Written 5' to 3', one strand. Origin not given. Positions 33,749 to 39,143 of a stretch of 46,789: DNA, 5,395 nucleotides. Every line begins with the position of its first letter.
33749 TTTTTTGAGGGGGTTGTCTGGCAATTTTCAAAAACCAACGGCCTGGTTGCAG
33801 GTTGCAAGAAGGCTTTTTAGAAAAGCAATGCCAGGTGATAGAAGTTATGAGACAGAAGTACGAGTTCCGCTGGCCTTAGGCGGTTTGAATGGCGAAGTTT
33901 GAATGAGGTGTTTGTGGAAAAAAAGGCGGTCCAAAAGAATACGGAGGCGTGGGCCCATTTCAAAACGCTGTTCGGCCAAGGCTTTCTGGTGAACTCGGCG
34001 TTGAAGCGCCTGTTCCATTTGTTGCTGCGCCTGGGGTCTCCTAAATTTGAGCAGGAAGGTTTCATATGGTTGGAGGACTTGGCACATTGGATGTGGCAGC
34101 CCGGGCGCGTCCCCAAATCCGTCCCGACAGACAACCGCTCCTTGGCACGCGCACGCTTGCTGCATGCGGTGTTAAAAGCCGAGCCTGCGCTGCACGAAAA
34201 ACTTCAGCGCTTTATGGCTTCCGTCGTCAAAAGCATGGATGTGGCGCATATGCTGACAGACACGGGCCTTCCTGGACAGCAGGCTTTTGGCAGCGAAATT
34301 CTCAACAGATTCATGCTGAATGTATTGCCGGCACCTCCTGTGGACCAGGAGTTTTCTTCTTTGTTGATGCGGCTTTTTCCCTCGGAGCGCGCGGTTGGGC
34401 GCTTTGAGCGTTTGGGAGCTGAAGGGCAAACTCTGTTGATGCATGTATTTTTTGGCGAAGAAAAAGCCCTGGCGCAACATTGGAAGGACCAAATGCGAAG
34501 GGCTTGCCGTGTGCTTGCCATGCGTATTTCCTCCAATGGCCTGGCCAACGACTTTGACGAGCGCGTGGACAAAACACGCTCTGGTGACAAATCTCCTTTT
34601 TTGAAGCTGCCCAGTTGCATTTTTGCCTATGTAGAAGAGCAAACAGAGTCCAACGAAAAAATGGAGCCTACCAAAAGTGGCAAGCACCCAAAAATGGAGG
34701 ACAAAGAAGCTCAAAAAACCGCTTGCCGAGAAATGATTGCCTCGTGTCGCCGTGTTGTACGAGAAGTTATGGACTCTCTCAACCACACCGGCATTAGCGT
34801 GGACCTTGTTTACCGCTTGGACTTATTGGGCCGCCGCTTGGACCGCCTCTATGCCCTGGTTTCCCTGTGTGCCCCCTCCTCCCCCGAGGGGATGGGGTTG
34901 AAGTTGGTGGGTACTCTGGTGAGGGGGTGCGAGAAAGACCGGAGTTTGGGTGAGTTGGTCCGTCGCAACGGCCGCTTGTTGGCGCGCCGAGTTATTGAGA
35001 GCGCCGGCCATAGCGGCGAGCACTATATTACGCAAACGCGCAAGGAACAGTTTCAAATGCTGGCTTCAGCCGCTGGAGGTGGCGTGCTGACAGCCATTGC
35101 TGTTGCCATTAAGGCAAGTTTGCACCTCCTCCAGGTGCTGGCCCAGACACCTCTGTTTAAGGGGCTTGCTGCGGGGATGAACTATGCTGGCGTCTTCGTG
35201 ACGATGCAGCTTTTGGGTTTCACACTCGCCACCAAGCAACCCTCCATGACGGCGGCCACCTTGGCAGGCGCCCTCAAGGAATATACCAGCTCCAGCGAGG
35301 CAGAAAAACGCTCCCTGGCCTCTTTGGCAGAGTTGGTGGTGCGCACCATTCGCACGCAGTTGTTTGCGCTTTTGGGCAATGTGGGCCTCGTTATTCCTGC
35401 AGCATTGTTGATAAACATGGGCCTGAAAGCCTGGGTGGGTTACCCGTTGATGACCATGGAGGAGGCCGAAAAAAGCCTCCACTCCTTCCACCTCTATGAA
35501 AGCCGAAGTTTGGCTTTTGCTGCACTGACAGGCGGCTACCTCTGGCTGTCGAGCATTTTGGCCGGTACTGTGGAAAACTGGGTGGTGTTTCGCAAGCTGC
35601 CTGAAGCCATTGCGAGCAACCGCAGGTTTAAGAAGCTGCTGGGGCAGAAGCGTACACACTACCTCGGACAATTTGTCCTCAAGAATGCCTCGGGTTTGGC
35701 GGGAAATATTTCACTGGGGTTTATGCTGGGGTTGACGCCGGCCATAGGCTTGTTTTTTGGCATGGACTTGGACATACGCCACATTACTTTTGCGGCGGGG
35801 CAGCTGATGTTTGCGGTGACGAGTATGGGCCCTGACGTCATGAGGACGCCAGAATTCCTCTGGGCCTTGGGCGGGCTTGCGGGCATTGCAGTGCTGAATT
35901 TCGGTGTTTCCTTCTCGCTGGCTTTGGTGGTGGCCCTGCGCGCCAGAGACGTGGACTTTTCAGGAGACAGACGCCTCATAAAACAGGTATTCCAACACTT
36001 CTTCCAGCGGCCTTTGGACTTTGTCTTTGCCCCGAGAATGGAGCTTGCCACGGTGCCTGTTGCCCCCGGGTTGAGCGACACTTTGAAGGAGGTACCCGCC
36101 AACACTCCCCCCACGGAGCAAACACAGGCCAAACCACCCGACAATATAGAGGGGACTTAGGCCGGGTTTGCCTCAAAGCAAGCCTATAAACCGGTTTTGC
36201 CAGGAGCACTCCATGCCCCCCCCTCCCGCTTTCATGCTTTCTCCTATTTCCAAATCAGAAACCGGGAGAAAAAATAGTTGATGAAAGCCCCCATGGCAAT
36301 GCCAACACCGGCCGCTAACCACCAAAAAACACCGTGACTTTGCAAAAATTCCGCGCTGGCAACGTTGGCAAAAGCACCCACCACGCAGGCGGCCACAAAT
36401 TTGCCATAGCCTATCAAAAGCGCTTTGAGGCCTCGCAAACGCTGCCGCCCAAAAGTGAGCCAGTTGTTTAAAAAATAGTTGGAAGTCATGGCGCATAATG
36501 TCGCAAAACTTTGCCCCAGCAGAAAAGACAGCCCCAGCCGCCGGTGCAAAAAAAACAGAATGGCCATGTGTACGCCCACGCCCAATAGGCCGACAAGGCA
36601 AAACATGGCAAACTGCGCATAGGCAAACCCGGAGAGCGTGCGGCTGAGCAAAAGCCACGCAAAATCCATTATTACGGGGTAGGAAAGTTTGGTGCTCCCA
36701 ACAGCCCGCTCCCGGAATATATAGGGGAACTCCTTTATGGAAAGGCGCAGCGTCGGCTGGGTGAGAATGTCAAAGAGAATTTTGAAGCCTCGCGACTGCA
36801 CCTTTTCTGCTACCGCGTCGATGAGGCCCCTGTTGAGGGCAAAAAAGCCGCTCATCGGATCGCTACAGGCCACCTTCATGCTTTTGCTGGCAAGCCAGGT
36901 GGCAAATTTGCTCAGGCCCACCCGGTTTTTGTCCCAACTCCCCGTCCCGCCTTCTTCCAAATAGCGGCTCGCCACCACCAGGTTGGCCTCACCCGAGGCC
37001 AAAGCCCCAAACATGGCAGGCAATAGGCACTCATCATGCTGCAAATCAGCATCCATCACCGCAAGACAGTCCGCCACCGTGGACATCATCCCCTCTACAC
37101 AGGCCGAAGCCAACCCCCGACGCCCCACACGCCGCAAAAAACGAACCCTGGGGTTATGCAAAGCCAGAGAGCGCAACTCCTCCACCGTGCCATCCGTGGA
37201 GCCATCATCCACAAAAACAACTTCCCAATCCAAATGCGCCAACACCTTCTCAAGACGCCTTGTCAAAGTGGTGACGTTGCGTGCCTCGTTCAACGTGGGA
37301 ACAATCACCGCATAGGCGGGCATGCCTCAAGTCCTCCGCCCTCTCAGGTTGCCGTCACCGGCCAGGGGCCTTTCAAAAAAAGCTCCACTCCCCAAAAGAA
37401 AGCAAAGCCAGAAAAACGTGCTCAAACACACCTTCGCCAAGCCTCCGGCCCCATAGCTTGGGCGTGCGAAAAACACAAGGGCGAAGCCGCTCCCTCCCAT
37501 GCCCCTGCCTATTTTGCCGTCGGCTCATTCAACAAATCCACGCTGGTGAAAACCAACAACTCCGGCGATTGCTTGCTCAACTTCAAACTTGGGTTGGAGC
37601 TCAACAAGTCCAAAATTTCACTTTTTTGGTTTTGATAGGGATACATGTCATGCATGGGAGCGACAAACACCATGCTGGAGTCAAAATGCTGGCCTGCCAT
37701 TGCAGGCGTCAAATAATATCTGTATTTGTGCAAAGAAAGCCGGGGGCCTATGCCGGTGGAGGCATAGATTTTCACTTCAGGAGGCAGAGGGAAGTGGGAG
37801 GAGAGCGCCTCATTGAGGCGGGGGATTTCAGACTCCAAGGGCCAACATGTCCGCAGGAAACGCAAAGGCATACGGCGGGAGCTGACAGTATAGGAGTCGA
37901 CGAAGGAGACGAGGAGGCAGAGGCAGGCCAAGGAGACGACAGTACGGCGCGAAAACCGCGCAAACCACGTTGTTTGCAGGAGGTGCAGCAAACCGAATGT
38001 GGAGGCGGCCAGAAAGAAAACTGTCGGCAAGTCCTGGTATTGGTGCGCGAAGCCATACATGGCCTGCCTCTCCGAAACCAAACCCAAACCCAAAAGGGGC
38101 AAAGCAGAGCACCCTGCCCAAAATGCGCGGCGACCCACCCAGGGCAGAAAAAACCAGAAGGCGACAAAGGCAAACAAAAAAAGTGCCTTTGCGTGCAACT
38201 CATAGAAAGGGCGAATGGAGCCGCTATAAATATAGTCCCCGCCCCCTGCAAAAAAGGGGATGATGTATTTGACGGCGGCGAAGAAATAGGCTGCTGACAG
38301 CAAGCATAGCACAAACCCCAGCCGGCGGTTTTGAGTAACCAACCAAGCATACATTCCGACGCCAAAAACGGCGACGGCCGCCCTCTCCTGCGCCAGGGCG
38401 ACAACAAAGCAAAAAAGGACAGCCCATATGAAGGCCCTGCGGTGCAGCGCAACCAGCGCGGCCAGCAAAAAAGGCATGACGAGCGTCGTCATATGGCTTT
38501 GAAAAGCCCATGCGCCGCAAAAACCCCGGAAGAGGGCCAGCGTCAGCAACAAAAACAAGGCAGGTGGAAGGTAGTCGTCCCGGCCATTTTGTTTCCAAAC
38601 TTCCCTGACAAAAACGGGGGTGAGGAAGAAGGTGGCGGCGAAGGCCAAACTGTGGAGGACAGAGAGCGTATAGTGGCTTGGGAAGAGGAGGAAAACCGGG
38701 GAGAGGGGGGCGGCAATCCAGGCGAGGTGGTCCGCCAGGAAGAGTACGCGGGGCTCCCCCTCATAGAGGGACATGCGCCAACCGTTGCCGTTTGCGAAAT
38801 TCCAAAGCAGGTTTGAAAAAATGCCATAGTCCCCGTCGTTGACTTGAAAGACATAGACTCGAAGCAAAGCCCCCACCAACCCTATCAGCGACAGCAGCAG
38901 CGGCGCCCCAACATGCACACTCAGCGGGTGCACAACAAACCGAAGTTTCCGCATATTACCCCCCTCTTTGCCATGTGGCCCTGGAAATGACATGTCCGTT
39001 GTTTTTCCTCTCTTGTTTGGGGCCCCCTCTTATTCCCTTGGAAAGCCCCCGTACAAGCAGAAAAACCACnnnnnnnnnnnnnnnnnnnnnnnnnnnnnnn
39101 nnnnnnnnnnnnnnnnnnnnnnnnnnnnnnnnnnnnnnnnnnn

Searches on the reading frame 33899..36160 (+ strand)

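Call 19: search_protein_families(library=pfam, proteins=[window:33899-36160:+], max_evalue=0.00001)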
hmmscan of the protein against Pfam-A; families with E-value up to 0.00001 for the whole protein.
window:33899-36160:+ (753 aa): 1 family
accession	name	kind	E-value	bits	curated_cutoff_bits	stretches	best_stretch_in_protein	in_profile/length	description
PF10136.14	SpecificRecomb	-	1.4e-180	602.3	24.6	1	56-710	5-638/639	Site-specific recombinase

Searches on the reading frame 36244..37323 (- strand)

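Call 19: search_protein_families(library=pfam, proteins=[window:36244-37323:-], max_evalue=0.00001)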
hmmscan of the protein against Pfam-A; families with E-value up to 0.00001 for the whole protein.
window:36244-37323:- (359 aa): 3 families
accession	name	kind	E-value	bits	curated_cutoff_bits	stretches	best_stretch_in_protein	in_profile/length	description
PF00535.33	Glycos_transf_2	-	1.1e-28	100.7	23.3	1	6-167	2-163/168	Glycosyl transferase family 2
PF04138.20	GtrA_DPMS_TM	-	2.8e-18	66.6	26.1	1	241-358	2-117/117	GtrA/DPMS, transmembrane domain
PF13641.12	Glyco_tranf_2_3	-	1.7e-07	31.9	27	1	2-186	1-188/230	Glycosyltransferase like family 2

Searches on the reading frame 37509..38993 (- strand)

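Call 19: search_protein_families(library=pfam, proteins=[window:37509-38993:-], max_evalue=0.00001)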
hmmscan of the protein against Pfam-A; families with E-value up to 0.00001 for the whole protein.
window:37509-38993:- (494 aa): 1 family
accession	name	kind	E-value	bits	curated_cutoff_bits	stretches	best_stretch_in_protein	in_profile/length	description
PF09852.15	DUF2079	-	3.2e-23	83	28.2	1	45-428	1-397/459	Predicted membrane protein (DUF2079)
